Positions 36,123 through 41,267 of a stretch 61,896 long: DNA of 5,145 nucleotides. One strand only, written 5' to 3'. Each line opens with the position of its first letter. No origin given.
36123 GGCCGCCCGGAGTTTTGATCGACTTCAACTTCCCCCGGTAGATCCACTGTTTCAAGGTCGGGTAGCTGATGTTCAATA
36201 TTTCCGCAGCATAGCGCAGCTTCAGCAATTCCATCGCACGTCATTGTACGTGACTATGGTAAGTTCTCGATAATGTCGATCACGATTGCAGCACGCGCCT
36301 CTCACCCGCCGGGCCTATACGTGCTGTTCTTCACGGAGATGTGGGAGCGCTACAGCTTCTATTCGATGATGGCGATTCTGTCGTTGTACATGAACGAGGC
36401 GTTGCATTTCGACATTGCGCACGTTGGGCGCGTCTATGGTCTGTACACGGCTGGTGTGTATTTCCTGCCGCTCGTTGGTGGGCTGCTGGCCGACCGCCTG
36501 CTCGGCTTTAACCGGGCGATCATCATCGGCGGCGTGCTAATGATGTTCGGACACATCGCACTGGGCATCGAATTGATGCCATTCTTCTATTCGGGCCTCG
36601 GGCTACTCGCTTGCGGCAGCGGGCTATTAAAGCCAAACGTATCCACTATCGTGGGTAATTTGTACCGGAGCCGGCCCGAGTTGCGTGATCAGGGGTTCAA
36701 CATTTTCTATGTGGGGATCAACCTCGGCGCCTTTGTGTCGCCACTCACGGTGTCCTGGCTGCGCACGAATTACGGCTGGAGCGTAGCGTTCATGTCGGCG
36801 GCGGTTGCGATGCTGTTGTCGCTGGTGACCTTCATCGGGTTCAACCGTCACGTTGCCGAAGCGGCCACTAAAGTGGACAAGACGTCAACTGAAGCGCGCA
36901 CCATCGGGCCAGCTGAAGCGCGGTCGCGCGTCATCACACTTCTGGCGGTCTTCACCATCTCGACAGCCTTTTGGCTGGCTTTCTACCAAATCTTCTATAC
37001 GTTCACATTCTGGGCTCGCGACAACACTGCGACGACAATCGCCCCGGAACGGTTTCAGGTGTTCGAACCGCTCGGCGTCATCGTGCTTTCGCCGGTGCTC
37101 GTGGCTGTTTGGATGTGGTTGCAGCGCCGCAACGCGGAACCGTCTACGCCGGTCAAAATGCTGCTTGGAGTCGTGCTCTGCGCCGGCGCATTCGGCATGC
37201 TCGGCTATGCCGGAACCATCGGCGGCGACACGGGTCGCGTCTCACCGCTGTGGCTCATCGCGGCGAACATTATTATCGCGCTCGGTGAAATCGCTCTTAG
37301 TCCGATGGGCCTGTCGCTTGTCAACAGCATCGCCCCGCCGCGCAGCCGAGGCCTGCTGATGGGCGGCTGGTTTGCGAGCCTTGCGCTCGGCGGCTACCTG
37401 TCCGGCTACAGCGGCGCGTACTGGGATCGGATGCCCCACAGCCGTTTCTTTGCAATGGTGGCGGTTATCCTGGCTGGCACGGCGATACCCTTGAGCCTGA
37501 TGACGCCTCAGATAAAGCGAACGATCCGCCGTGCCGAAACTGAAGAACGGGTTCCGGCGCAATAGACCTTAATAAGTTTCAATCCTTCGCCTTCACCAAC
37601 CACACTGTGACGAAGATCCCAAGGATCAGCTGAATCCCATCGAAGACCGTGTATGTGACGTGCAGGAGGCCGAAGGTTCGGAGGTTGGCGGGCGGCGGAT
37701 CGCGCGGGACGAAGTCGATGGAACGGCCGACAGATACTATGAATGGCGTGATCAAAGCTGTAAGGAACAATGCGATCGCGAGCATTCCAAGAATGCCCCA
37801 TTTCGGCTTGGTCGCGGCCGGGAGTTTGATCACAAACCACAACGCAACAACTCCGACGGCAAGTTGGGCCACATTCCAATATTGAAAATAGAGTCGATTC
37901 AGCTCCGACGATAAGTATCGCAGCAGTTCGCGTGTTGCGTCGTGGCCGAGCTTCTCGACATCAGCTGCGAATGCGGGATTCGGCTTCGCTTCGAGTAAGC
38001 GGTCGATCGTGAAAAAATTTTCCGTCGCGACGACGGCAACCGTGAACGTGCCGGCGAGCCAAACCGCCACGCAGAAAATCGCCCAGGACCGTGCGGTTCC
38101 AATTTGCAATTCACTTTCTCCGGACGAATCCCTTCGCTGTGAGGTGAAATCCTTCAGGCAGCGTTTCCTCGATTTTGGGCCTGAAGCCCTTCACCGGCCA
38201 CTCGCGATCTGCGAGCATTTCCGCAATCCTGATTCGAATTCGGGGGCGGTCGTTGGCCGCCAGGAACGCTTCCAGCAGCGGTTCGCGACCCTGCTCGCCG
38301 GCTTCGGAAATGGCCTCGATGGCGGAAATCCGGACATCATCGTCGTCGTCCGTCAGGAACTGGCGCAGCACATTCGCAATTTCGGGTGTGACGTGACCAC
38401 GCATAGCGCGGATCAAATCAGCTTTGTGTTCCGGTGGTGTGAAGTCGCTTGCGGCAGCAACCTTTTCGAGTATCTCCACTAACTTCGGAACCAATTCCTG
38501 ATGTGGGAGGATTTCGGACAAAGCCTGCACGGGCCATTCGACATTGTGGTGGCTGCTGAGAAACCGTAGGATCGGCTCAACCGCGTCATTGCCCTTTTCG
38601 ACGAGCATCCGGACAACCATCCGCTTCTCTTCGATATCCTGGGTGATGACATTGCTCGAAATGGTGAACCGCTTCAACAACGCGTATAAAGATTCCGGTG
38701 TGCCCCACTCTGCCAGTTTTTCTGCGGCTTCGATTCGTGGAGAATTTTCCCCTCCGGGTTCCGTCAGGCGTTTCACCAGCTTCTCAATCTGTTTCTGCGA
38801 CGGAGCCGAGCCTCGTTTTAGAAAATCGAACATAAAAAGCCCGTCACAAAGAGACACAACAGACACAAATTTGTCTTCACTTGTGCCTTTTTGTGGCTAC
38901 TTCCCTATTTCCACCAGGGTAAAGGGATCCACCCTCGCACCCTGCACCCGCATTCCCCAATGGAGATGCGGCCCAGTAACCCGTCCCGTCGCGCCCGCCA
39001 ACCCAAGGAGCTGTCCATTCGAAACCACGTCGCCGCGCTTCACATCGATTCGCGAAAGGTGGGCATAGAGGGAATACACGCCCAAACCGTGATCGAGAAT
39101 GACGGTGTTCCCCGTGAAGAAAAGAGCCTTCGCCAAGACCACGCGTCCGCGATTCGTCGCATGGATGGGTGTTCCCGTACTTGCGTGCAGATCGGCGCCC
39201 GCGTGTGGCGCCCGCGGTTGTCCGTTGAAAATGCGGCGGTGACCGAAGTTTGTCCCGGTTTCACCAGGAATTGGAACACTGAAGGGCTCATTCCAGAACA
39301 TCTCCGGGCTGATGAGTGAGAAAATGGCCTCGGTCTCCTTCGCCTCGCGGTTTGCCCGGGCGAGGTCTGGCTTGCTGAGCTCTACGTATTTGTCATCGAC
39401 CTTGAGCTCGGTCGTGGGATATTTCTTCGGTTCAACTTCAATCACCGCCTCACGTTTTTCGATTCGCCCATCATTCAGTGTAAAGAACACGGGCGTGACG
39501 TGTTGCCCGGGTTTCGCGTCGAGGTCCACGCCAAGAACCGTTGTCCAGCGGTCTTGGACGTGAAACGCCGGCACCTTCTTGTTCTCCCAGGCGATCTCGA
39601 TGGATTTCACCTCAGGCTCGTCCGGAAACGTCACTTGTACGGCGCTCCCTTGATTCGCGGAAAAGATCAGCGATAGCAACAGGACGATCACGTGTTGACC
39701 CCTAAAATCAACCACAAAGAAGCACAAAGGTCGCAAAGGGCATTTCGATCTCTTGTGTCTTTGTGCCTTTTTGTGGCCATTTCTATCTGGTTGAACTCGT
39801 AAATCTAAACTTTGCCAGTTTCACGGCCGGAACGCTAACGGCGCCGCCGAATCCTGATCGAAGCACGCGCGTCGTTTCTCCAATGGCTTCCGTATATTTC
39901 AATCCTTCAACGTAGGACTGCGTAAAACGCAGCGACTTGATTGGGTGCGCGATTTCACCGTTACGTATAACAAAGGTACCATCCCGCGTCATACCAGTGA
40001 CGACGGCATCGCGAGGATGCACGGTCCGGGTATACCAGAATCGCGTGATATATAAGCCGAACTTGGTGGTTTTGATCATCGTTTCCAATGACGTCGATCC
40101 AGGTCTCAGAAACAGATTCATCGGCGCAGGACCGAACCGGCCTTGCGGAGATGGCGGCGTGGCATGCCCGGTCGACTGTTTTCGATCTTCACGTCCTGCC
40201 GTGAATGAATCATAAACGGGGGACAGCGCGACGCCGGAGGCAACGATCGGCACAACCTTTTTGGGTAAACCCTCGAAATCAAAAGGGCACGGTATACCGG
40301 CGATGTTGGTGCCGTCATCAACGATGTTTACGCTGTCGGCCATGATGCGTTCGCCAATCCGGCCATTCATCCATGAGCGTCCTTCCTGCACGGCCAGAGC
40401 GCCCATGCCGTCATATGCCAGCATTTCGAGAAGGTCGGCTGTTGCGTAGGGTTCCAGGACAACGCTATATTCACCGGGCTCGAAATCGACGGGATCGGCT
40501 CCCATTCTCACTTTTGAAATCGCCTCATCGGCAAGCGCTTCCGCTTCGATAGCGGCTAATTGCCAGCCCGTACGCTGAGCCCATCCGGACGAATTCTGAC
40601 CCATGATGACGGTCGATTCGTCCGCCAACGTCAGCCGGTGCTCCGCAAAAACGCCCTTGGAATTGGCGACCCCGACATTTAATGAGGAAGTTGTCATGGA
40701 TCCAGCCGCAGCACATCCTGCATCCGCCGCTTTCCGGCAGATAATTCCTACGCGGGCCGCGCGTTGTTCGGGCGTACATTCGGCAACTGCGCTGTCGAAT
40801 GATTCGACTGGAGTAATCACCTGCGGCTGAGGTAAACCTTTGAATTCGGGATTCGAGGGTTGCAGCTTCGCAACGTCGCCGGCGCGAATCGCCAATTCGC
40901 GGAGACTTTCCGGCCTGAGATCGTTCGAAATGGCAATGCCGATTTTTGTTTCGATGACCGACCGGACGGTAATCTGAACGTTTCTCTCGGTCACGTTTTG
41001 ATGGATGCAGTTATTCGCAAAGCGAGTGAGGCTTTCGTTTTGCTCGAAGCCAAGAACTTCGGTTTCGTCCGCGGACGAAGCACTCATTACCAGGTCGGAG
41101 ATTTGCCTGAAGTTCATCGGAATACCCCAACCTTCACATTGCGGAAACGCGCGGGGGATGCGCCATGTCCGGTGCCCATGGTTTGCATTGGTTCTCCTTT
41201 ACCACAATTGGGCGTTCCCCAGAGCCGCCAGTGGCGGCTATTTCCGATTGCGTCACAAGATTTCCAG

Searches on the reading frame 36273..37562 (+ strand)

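Call 22: search_protein_families(library=pfam, proteins=[window:36273-37562:+], max_evalue=0.00001)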
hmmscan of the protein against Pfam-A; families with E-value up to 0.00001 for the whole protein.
window:36273-37562:+ (430 aa): 2 families
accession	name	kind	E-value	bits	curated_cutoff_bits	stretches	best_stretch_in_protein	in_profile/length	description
PF00854.27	PTR2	-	1.7e-56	192.3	27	2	81-199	2-130/392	POT family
PF07690.21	MFS_1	-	2.4e-23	83.1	33.4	1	26-374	9-343/347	Major Facilitator Superfamily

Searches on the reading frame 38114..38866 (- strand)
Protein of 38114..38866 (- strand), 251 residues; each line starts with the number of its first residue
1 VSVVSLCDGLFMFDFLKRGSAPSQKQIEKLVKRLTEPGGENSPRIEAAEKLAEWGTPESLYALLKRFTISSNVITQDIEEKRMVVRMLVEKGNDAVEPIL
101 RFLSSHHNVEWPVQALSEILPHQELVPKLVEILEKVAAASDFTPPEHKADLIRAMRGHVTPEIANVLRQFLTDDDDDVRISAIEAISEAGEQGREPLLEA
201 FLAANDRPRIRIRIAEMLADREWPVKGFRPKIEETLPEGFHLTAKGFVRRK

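Call 22: search_protein_families(library=pfam, proteins=[window:38114-38866:-], max_evalue=0.00001)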
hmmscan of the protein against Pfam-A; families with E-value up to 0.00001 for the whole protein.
window:38114-38866:- (251 aa): 1 family
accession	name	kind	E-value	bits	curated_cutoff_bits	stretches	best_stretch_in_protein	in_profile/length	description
PF13646.12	HEAT_2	-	5e-16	59.2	27.7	1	143-219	12-88/88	HEAT repeats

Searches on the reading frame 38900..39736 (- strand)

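Call 22: search_protein_families(library=pfam, proteins=[window:38900-39736:-], max_evalue=0.00001)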
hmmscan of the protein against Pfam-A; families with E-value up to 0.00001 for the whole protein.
window:38900-39736:- (279 aa): 1 family
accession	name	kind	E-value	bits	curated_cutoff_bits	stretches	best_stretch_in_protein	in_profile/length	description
PF01551.29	Peptidase_M23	-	2.2e-31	108.3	28.7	1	177-271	2-96/96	Peptidase family M23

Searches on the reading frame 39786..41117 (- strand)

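Call 22: search_protein_families(library=pfam, proteins=[window:39786-41117:-], max_evalue=0.00001)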
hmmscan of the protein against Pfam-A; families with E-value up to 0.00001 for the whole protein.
window:39786-41117:- (444 aa): 1 family
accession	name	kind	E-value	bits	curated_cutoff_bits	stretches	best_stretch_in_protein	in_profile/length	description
PF19289.4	PmbA_TldD_3rd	-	2.9e-44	151.3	22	1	214-440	1-219/220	PmbA/TldA metallopeptidase C-terminal domain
